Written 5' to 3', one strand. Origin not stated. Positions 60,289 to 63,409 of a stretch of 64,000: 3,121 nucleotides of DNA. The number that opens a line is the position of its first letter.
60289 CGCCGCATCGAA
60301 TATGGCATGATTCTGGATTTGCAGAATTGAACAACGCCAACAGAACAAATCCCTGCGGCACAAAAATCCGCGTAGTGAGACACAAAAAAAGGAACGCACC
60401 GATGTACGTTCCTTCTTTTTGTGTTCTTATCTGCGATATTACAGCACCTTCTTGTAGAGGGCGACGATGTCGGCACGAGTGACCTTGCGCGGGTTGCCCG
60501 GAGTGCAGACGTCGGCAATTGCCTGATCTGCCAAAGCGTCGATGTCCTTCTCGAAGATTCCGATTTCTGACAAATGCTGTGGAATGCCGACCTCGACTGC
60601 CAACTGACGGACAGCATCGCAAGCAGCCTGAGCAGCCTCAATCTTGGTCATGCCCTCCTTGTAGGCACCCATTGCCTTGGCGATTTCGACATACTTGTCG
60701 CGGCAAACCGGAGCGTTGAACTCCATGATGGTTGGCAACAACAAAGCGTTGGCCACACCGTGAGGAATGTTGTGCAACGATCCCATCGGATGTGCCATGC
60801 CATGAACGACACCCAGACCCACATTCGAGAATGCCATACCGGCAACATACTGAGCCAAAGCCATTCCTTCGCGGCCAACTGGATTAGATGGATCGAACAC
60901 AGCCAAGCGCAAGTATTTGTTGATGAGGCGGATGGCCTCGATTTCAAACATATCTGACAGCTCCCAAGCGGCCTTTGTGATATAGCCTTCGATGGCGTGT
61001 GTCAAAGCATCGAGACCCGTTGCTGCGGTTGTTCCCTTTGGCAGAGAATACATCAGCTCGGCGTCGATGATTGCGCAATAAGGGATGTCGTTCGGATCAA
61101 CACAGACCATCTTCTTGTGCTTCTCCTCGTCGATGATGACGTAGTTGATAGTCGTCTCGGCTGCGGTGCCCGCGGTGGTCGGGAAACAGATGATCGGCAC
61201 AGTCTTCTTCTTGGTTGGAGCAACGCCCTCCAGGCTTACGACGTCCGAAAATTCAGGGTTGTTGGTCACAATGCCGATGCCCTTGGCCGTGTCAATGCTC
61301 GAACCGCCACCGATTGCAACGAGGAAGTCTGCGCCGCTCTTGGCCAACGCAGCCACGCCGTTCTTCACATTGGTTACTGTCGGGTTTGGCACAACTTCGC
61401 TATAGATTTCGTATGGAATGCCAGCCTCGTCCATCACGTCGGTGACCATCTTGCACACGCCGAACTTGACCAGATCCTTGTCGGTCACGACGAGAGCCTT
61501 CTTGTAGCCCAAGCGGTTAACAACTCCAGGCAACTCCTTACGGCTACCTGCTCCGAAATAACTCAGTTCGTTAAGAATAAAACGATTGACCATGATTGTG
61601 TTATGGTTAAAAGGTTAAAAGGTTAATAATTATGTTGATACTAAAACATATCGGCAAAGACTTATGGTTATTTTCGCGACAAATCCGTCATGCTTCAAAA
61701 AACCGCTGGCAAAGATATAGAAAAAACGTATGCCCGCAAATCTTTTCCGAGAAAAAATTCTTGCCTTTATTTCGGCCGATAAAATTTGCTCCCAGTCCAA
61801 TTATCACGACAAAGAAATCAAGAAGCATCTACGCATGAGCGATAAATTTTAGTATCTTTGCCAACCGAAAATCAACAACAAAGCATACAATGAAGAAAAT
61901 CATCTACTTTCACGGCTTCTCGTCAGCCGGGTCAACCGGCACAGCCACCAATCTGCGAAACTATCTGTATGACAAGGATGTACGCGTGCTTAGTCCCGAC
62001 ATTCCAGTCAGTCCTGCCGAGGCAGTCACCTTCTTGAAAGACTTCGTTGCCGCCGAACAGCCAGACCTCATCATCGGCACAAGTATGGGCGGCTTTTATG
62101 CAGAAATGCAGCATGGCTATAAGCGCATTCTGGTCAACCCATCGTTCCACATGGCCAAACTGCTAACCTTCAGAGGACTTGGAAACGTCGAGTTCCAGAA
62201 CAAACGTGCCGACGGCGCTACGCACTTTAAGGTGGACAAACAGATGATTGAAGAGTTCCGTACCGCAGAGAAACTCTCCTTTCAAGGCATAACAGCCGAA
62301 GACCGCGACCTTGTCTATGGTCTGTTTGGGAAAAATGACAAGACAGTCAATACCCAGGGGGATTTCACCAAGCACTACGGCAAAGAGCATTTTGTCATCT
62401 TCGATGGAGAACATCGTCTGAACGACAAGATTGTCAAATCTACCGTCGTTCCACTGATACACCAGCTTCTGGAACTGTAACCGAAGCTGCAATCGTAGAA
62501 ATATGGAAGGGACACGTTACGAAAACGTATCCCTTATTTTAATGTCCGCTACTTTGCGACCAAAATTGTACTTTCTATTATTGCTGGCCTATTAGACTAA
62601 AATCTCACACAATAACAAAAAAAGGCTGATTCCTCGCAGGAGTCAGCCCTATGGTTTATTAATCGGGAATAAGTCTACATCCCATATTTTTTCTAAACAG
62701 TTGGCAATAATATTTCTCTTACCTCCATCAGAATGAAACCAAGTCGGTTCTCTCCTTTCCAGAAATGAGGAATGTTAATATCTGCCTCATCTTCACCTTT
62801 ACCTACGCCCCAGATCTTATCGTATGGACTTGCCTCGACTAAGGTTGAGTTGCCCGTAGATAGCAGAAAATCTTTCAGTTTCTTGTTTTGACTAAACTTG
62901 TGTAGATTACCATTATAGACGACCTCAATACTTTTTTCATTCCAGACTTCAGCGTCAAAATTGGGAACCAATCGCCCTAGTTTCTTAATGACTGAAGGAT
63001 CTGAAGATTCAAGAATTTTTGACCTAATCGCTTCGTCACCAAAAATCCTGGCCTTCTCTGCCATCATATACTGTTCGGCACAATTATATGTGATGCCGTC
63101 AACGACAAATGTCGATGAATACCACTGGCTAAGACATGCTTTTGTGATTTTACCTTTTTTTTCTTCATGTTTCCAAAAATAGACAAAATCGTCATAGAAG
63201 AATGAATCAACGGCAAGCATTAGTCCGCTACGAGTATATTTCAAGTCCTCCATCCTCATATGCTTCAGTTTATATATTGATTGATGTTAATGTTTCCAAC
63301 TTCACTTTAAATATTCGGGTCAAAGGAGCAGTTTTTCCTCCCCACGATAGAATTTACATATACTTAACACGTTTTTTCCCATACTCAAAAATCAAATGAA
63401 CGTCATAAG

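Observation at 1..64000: Octamer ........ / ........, and the variant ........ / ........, is over-represented in several reading frames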

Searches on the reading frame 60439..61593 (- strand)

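Call 63: search_protein_families(library=pfam, proteins=[window:60439-61593:-], max_evalue=0.00001)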
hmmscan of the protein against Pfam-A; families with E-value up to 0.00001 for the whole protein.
window:60439-61593:- (384 aa): 3 families
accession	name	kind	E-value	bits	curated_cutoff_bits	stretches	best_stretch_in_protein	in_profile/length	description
PF25137.1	ADH_Fe_C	-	1.5e-65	221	27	1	189-383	1-193/194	Fe-containing alcohol dehydrogenase family, C-terminal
PF00465.25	Fe-ADH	-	1.7e-48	164.8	31.3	1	12-177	5-167/168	Iron-containing alcohol dehydrogenase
PF13685.12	Fe-ADH_2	-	6.7e-15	55.8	28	1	13-113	2-100/149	Iron-containing alcohol dehydrogenase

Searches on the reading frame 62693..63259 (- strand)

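Call 63: search_protein_families(library=pfam, proteins=[window:62693-63259:-], max_evalue=0.00001)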
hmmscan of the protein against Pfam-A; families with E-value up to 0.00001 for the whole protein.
window:62693-63259:- (188 aa): 1 family
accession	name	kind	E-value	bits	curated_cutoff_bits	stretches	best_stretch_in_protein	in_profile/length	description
PF08719.17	NADAR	-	1.4e-54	185.1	35.1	1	27-184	1-162/163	NADAR domain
